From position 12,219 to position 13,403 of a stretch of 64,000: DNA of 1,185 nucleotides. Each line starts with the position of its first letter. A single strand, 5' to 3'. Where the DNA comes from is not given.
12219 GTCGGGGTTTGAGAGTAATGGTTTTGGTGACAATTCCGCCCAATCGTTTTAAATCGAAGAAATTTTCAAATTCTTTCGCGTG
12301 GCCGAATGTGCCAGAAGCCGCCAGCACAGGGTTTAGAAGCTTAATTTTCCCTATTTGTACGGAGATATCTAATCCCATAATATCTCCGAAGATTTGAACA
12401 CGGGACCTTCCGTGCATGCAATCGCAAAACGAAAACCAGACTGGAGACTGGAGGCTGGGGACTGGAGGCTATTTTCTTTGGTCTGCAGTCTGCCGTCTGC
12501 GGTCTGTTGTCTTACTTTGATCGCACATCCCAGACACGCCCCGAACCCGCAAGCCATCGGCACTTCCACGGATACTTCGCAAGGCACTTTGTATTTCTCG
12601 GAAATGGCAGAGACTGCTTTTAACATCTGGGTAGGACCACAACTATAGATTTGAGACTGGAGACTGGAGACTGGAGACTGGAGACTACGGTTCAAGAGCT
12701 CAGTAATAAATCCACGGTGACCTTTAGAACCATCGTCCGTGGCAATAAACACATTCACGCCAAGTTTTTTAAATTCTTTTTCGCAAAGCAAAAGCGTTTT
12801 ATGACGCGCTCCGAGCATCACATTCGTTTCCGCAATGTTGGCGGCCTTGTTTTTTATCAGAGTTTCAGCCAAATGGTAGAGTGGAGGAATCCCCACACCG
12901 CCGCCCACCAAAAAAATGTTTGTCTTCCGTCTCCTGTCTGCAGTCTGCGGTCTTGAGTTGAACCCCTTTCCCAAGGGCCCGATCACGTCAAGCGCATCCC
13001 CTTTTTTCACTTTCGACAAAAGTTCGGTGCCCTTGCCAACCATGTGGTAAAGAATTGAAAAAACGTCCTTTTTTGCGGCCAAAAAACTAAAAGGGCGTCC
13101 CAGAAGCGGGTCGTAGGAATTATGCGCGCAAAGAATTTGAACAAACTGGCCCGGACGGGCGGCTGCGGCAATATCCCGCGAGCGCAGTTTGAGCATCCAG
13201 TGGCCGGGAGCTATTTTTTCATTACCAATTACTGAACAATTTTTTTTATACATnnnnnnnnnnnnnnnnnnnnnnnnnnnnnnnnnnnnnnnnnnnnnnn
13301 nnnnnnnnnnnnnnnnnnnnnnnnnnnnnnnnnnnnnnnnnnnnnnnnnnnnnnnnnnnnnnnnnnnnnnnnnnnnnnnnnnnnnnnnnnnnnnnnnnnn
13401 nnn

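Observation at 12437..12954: In-frame heptamer-repeat insertions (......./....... arrays) inside the 2Fe-2S / FAD subunit gene pyrK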

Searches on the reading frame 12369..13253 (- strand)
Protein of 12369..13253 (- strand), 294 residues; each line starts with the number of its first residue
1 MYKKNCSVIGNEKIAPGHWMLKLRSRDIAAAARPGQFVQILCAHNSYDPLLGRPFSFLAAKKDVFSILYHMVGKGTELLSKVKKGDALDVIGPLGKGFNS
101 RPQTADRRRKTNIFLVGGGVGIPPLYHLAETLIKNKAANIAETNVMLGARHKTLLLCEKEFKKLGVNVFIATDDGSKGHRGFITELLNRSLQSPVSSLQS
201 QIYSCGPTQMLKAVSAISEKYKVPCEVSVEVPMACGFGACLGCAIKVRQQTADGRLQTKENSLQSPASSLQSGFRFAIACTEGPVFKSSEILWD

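Call 7: find_encoding_contigs(protein=window:12369-13253:-, flank=3000, max_places=6)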
Protein window:12369-13253:- (294 aa): no gene with exactly this product is on record in the collection.

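Call 8: find_homologous_proteins(query=window:12372-13253:-)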
Query window:12372-13253:- (294 aa): 6847 proteins with E <= 0.001 among 8000 candidates; the best 120 are listed.
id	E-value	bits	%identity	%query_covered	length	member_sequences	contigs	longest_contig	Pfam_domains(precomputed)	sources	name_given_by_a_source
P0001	2.0e-194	663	100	100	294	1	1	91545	PF10418.15,PF00175.27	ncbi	-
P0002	1.7e-127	443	68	100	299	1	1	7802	PF10418.15,PF00175.27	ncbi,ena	-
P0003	4.2e-127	442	70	100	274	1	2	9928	PF10418.15,PF00175.27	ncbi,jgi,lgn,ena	-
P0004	1.4e-124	433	68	100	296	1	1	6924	PF10418.15,PF00175.27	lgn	-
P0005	1.5e-124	433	68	100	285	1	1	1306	PF10418.15,PF00175.27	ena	-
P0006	4.9e-122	425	65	100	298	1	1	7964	PF10418.15,PF00175.27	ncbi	-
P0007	4.2e-121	422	66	100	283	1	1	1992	PF10418.15,PF00175.27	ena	-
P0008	2.6e-111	390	62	100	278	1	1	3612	PF10418.15,PF00175.27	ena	-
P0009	6.1e-111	389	61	100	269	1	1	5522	PF10418.15,PF00175.27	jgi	jgi:dihydroorotate dehydrogenase electron transfer subunit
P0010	4.0e-109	383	61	100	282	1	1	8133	PF10418.15,PF00175.27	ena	-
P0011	1.8e-108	381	61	100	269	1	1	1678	PF10418.15,PF00175.27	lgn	-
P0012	2.1e-107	377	61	100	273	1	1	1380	PF10418.15,PF00175.27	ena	-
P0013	4.4e-107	376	58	100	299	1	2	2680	PF10418.15,PF00175.27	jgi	jgi:dihydroorotate dehydrogenase electron transfer subunit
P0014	5.4e-107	376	60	100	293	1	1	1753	PF10418.15,PF00175.27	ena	-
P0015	8.7e-106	372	60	100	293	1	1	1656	PF10418.15,PF00175.27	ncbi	-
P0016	5.3e-105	369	57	100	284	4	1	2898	PF10418.15,PF00175.27,PF08030.18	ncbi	-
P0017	1.6e-104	368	57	100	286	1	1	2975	PF10418.15,PF00175.27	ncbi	-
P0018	1.9e-104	367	56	100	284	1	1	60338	PF10418.15,PF00175.27,PF08030.18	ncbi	-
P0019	2.0e-104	367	60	100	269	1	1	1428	PF10418.15,PF00175.27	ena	-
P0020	5.9e-104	366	57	100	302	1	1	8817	PF10418.15,PF00175.27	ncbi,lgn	-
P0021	6.7e-104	366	59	100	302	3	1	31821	PF10418.15,PF00175.27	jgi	-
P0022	1.8e-103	364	59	100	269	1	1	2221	PF10418.15,PF00175.27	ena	-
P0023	2.3e-103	364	57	100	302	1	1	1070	PF10418.15,PF00175.27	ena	-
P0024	3.5e-103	363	56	100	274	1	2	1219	PF10418.15,PF00175.27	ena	-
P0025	4.7e-103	363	58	100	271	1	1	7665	PF10418.15,PF00175.27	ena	-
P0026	5.9e-103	362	57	100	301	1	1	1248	PF10418.15,PF00175.27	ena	-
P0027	6.9e-103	362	56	100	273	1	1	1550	PF10418.15,PF00175.27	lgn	-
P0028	1.4e-101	358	57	100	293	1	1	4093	PF10418.15,PF00175.27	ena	-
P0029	8.5e-101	355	59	100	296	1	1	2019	PF10418.15,PF00175.27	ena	-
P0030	9.3e-101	355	57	100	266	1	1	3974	PF10418.15,PF00175.27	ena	-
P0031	1.1e-100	355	57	100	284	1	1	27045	PF10418.15,PF00175.27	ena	-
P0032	1.4e-100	355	57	100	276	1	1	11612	PF10418.15,PF00175.27,PF08030.18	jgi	jgi:dihydroorotate dehydrogenase electron transfer subunit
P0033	5.0e-100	353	57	100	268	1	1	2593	PF10418.15,PF00175.27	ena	-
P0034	1.1e-99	352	57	100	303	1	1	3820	PF10418.15,PF00175.27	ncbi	-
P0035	2.2e-99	351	60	100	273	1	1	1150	PF10418.15,PF00175.27,PF08030.18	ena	-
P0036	2.8e-99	350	59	100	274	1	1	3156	PF10418.15,PF00175.27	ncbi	-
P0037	6.3e-99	349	54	100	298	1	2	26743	PF10418.15,PF00175.27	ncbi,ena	-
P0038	1.1e-98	348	57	100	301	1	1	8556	PF10418.15,PF00175.27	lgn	-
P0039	1.5e-98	348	56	100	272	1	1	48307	PF10418.15,PF00175.27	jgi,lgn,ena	-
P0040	1.5e-98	348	57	100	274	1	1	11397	PF10418.15,PF00175.27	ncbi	-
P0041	1.9e-98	348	58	100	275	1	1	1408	PF10418.15,PF00175.27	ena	-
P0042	2.2e-98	347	57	100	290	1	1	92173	PF10418.15,PF00175.27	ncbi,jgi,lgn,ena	-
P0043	8.3e-98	346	55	100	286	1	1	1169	PF10418.15,PF00175.27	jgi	jgi:dihydroorotate dehydrogenase electron transfer subunit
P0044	1.2e-97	345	57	100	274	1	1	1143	PF10418.15,PF00175.27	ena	-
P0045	1.5e-97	345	54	100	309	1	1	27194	PF10418.15,PF00175.27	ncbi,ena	-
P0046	3.8e-97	343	56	100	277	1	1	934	PF10418.15,PF00175.27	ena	-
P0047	1.1e-96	342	55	100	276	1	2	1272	PF10418.15,PF00175.27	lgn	-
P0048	1.7e-96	341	55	100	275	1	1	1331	PF10418.15,PF00175.27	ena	-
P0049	2.4e-96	341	54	100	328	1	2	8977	PF10418.15,PF00175.27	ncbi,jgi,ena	-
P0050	2.6e-96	341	56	100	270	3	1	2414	PF10418.15,PF00175.27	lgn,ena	-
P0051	3.8e-96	340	55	100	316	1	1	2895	PF10418.15,PF00175.27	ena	-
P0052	3.9e-96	340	56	100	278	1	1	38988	PF10418.15,PF00175.27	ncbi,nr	ncbi:MAG: dihydroorotate dehydrogenase electron transfer subunit [Candidatus Omnitrophica bacterium]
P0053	5.9e-96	340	57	100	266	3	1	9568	PF10418.15,PF00175.27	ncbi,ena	-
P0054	9.3e-96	339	56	100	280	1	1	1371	PF10418.15,PF00175.27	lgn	-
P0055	1.1e-95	339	55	99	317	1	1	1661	PF10418.15,PF00175.27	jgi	jgi:dihydroorotate dehydrogenase electron transfer subunit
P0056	2.2e-95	338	57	99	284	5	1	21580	PF10418.15,PF00175.27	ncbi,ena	-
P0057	3.5e-95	337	57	100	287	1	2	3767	PF10418.15,PF00175.27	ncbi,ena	-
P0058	4.1e-95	337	55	100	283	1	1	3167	PF10418.15,PF00175.27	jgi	jgi:dihydroorotate dehydrogenase electron transfer subunit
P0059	5.9e-95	336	56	100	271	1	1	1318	PF10418.15,PF00175.27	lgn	-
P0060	9.5e-95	336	56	100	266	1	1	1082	PF10418.15,PF00175.27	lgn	-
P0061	1.1e-94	335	57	100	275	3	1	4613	PF10418.15,PF00175.27,PF08030.18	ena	-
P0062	1.2e-94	335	55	100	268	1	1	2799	PF10418.15,PF00175.27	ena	-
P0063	2.3e-94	334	55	100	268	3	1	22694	PF10418.15,PF00175.27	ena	-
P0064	2.6e-94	334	62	93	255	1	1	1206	PF10418.15,PF00175.27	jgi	jgi:dihydroorotate dehydrogenase electron transfer subunit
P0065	3.0e-94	334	55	100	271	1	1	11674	PF10418.15,PF00175.27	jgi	jgi:dihydroorotate dehydrogenase electron transfer subunit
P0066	3.0e-94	334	57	100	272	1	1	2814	PF10418.15,PF00175.27,PF08030.18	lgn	-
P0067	3.4e-94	334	52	100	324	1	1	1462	PF10418.15,PF00175.27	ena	-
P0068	3.8e-94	334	54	100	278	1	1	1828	PF10418.15,PF00175.27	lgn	-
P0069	7.2e-94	333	55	100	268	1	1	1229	PF10418.15,PF00175.27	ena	-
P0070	1.1e-93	332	54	100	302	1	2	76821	PF10418.15,PF00175.27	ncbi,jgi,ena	-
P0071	1.6e-93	332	56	100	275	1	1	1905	PF10418.15,PF00175.27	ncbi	-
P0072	2.0e-93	331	54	100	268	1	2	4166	PF10418.15,PF00175.27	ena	-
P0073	2.5e-93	331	56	100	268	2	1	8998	PF10418.15,PF00175.27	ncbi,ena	-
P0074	2.7e-93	331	55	100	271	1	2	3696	PF10418.15,PF00175.27,PF08030.18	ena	-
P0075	5.8e-93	330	53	100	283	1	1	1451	PF10418.15,PF00175.27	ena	-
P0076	5.9e-93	330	55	100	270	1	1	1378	PF10418.15,PF00175.27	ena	-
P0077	1.1e-92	329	56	100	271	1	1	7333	PF10418.15,PF00175.27,PF08030.18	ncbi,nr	ncbi:MAG TPA: dihydroorotate dehydrogenase electron transfer subunit [Candidatus Omnitrophota bacter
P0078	2.1e-92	328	54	100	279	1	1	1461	PF10418.15,PF00175.27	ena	-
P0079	2.9e-92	327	56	100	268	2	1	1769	PF10418.15,PF00175.27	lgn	-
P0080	2.9e-92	327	55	100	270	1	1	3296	PF10418.15,PF00175.27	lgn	-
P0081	3.3e-92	327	54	100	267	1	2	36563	PF10418.15,PF00175.27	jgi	jgi:dihydroorotate dehydrogenase electron transfer subunit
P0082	3.4e-92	327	54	100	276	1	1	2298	PF10418.15,PF00175.27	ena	-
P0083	4.1e-92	327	53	100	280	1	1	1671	PF10418.15,PF00175.27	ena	-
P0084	5.1e-92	327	55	100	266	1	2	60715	PF10418.15,PF00175.27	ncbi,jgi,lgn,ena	-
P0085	8.9e-92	326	56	100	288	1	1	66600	PF10418.15,PF00175.27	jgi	jgi:dihydroorotate dehydrogenase electron transfer subunit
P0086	9.5e-92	326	54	100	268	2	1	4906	PF10418.15,PF00175.27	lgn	-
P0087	1.0e-91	326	55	100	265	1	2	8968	PF10418.15,PF00175.27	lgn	-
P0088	1.2e-91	325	55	100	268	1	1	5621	PF10418.15,PF00175.27,PF08030.18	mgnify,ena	mgnify:CR=1 FL=1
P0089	1.5e-91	325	56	99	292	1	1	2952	PF10418.15,PF00175.27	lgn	-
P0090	1.5e-91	325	55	100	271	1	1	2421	PF10418.15,PF00175.27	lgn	-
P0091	1.8e-91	325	53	100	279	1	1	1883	PF10418.15,PF00175.27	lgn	-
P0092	2.0e-91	325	54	100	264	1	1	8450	PF10418.15,PF00175.27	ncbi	-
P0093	3.4e-91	324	55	100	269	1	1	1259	PF10418.15,PF00175.27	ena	-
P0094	5.0e-91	323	55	100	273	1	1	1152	PF10418.15,PF00175.27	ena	-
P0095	5.2e-91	323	56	100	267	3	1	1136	PF10418.15,PF00175.27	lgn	-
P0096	9.1e-91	322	53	100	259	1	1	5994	PF10418.15,PF00175.27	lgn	-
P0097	1.0e-90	322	54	100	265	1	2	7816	PF10418.15,PF00175.27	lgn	-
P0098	1.1e-90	322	55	100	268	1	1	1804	PF10418.15,PF00175.27,PF08030.18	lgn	-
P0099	1.1e-90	322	53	100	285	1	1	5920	PF10418.15,PF00175.27,PF08030.18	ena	-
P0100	1.2e-90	322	54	100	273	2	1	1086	PF10418.15,PF00175.27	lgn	-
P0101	1.5e-90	322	52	100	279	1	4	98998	PF10418.15,PF00175.27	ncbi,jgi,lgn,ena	-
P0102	2.2e-90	321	55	100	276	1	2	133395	PF10418.15,PF00175.27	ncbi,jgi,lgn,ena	-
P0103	2.3e-90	321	54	100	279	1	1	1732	PF10418.15,PF00175.27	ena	-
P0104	2.9e-90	321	53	100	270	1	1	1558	PF10418.15,PF00175.27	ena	-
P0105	3.0e-90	321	53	100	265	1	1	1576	PF10418.15,PF00175.27,PF08030.18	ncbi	-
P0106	3.5e-90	321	54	100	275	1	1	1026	PF10418.15,PF00175.27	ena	-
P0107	3.9e-90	320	55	99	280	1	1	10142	PF10418.15,PF00175.27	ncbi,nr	ncbi:MAG: dihydroorotate dehydrogenase electron transfer subunit [Candidatus Omnitrophica bacterium]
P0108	3.9e-90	320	55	100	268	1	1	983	PF10418.15,PF00175.27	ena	-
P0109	4.2e-90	320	53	100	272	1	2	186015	PF10418.15,PF00175.27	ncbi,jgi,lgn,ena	-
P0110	5.6e-90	320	50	100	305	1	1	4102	PF10418.15,PF00175.27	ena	-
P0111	8.4e-90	319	53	97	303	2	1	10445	PF10418.15,PF00175.27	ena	-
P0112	1.0e-89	319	52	100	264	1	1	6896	PF10418.15,PF00175.27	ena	-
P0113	1.0e-89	319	53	100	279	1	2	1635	PF10418.15,PF00175.27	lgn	-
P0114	1.2e-89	319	56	100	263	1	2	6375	PF10418.15,PF00175.27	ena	-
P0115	1.2e-89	319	51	100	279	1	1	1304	PF10418.15,PF00175.27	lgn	-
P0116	1.7e-89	318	53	100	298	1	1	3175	PF10418.15,PF00175.27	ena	-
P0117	1.8e-89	318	52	100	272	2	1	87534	PF10418.15,PF00175.27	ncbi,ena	-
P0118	2.5e-89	318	54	100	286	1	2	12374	PF10418.15,PF00175.27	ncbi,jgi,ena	-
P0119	3.4e-89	317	55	100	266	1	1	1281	PF10418.15,PF00175.27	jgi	jgi:dihydroorotate dehydrogenase electron transfer subunit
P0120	3.5e-89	317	55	100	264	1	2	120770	PF10418.15,PF00175.27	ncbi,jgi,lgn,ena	-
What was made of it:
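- Repeats can be mis-assembled, and the window's exact protein is on record from only one contig (call 8).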

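Call 12: find_related_loci(query=A1, collection=genome_contigs, flank=6000)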
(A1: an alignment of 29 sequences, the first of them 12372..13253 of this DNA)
Query A1 (294 aa) in genome_contigs; peptide patterns used: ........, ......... (x = any residue, [..] = any of these).
600 stretches matched a pattern (row limit reached: there are more); 585 encode a relative of the query (tblastn E <= 1e-3); the best 80 are kept; 80 distinct loci.
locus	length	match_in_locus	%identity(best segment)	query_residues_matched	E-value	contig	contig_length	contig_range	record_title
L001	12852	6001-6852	56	1-294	2e-113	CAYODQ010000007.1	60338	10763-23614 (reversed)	MAG TPA_asm: uncultured Planctomycetia bacterium isolate SRP150892_co2_25 genome assembly, contig: NODE_524_length_60338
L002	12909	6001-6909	52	1-293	8e-100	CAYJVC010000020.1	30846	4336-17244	MAG TPA_asm: uncultured Planctomycetia bacterium isolate ERP125453_co1_451 genome assembly, contig: NODE_1226_length_308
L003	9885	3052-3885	55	1-292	1e-97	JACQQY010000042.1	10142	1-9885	MAG: Candidatus Omnitrophota bacterium isolate NC_groundwater_1345_Ag_S-0.2um_53_61 S_p2_S4_coassembly_k141_1567863, who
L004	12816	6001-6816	52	1-294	6e-96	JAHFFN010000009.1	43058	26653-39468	MAG: Candidatus Omnitrophota bacterium isolate nzgw293 NODE_910_length_43059_cov_4.188481, whole genome shotgun sequence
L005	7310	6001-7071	48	1-294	1e-94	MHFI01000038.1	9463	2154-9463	MAG: Omnitrophica bacterium RIFCSPHIGHO2_02_FULL_51_18 rifcsphigho2_02_scaffold_34161, whole genome shotgun sequence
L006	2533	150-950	51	7-293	5e-92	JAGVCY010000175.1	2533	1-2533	MAG: Candidatus Omnitrophota bacterium isolate WC_9 c_000000080032, whole genome shotgun sequence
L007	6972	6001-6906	57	1-294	2e-108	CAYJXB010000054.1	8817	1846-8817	MAG TPA_asm: uncultured Planctomycetia bacterium isolate ERP125453_co1_485 genome assembly, contig: NODE_9592_length_881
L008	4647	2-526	50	113-294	3e-57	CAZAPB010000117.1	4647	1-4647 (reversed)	MAG TPA_asm: uncultured Planctomycetia bacterium isolate SRP272421_co3_449 genome assembly, contig: NODE_70295_length_46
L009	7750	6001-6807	36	1-293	1e-55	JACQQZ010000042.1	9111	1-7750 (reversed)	MAG: Candidatus Omnitrophota bacterium isolate NC_groundwater_1346_Ag_S-0.2um_57_22 S_p2_S4_coassembly_k141_1022803, who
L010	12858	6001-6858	35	1-293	9e-55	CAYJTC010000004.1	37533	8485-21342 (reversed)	MAG TPA_asm: uncultured Planctomycetia bacterium isolate ERP125453_co1_454 genome assembly, contig: NODE_863_length_3753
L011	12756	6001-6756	38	16-294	1e-53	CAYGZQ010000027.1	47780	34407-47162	MAG TPA_asm: uncultured Planctomycetota bacterium isolate ERP119294_co1_436 genome assembly, contig: NODE_748_length_477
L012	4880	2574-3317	37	16-294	5e-52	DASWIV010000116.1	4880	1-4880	MAG TPA_asm: bacterium isolate SMAG_U2878 k141_1217606, whole genome shotgun sequence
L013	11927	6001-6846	36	1-293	6e-52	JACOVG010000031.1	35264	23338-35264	MAG: Candidatus Omnitrophota bacterium isolate NC_groundwater_94_Ag_S2p5_63_724 S_2p5_S6_170907_scaffold_3132263, whole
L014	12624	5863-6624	37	2-294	4e-51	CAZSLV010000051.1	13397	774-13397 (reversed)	MAG TPA_asm: uncultured Gudongella sp. isolate binchicken_co59_178 genome assembly, contig: NODE_10639_length_13397_cov_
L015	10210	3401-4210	36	7-294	9e-51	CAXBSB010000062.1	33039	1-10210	MAG TPA_asm: uncultured Schlesneria sp. isolate SRR1793862_metabat2_18 genome assembly, contig: ERZ2944670.132, whole ge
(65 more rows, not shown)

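Call 13: find_encoding_contigs(protein=P0001, flank=1000, max_places=2)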
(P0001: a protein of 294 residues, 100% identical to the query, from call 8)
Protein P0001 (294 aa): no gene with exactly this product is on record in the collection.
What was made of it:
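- Tried and rejected: Looking up the window's own PyrK on its source contig: not on record (calls 7, 13).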

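Call 14: find_encoding_contigs(protein=P0002, flank=4000, max_places=2)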
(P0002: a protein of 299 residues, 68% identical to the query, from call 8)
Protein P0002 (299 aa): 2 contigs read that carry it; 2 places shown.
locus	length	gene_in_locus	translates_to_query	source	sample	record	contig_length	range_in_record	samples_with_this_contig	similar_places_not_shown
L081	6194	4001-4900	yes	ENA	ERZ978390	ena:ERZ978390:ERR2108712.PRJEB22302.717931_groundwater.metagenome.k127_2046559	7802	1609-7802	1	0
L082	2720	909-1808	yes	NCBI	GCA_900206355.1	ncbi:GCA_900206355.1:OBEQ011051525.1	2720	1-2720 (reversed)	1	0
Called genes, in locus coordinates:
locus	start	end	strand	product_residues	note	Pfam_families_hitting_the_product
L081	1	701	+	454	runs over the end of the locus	PF14903:WG_beta_rep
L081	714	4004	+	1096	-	PF25596:CPSase_L_D1, PF02786:CPSase_L_D2, PF02787:CPSase_L_D3, PF25596:CPSase_L_D1, PF02655:ATP-grasp_3, PF02786:CPSase_L_D2, PF02222:ATP-grasp, PF02142:MGS, +4 more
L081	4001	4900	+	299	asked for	PF00175:NAD_binding_1, PF10418:DHODB_Fe-S_bind (weak)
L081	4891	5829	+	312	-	PF01180:DHO_dh, PF01207:Dus (faint)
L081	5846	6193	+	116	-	?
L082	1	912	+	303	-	?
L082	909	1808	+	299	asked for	PF00175:NAD_binding_1, PF10418:DHODB_Fe-S_bind (weak)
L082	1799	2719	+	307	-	?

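Call 15: find_encoding_contigs(protein=P0003, flank=4000, max_places=2)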
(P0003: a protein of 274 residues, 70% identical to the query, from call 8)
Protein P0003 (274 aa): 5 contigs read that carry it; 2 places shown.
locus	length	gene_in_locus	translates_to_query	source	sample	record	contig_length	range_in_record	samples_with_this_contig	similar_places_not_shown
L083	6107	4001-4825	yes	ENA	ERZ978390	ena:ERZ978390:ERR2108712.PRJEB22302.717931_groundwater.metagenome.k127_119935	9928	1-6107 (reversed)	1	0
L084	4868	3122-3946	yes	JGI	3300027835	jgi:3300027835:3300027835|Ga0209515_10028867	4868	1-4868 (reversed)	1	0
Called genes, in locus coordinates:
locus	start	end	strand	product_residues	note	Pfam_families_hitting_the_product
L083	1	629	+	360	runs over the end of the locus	PF00988:CPSase_sm_chain, PF00117:GATase, PF07722:Peptidase_C26 (faint)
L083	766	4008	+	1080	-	PF25596:CPSase_L_D1, PF02786:CPSase_L_D2, PF02787:CPSase_L_D3, PF25596:CPSase_L_D1, PF02222:ATP-grasp, PF02655:ATP-grasp_3, PF02786:CPSase_L_D2, PF07478:Dala_Dala_lig_C, +5 more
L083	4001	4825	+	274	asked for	PF00175:NAD_binding_1, PF10418:DHODB_Fe-S_bind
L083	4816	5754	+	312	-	PF01180:DHO_dh, PF01207:Dus (faint), PF03060:NMO (weak)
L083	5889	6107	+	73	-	?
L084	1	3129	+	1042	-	?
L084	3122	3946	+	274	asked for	PF00175:NAD_binding_1, PF10418:DHODB_Fe-S_bind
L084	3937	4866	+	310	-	?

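Call 16: find_encoding_contigs(protein=P0004, flank=4000, max_places=2)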
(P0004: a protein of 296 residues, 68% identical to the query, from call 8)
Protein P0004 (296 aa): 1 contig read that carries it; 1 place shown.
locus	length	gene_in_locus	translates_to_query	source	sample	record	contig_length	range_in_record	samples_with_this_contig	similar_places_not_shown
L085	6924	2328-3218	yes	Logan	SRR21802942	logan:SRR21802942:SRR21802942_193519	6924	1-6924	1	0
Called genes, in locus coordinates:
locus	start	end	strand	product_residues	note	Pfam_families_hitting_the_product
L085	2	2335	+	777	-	?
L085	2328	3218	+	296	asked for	PF00175:NAD_binding_1, PF10418:DHODB_Fe-S_bind (weak)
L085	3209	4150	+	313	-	PF01180:DHO_dh, PF03060:NMO (weak)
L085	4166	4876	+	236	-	PF00215:OMPdecase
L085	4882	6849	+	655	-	PF21138:SMUBP-2_HCS1_1B, PF00270:DEAD (faint), PF13086:AAA_11, PF13245:AAA_19, PF13604:AAA_30, PF01443:Viral_helicase1 (faint), PF09848:SLFN-g3_helicase (faint), PF13087:AAA_12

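Call 20: find_related_loci(query=window:12372-13253:-, collection=metagenome_contigs, flank=4000)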
Query window:12372-13253:- (294 aa) in metagenome_contigs; peptide patterns used: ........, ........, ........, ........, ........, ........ (x = any residue, [..] = any of these).
151 stretches matched a pattern; 91 encode a relative of the query (tblastn E <= 1e-3); the best 80 are kept; 80 distinct loci.
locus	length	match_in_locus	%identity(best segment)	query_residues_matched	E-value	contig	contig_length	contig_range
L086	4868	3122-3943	70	1-294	1e-137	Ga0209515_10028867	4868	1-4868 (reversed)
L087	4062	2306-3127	70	1-294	4e-139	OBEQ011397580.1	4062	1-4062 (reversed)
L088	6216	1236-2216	54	1-293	3e-105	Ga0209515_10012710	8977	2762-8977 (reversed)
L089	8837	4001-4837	52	1-294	8e-98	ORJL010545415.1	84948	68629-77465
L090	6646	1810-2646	52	1-294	8e-98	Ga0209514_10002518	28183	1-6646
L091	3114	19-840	54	1-294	3e-98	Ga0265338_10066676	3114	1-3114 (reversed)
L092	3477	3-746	55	18-293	2e-86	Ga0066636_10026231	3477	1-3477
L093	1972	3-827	52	37-293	1e-86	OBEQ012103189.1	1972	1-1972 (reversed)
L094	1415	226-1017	45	1-293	3e-76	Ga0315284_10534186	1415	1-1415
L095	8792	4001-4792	44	1-293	9e-71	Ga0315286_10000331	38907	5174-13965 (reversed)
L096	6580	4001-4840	43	1-293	8e-68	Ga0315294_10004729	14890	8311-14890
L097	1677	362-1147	40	7-293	2e-69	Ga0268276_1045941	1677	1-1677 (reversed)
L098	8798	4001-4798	43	1-294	2e-66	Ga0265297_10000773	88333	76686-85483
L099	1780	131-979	42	1-294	5e-69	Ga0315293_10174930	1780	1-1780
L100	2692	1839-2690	40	1-293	3e-67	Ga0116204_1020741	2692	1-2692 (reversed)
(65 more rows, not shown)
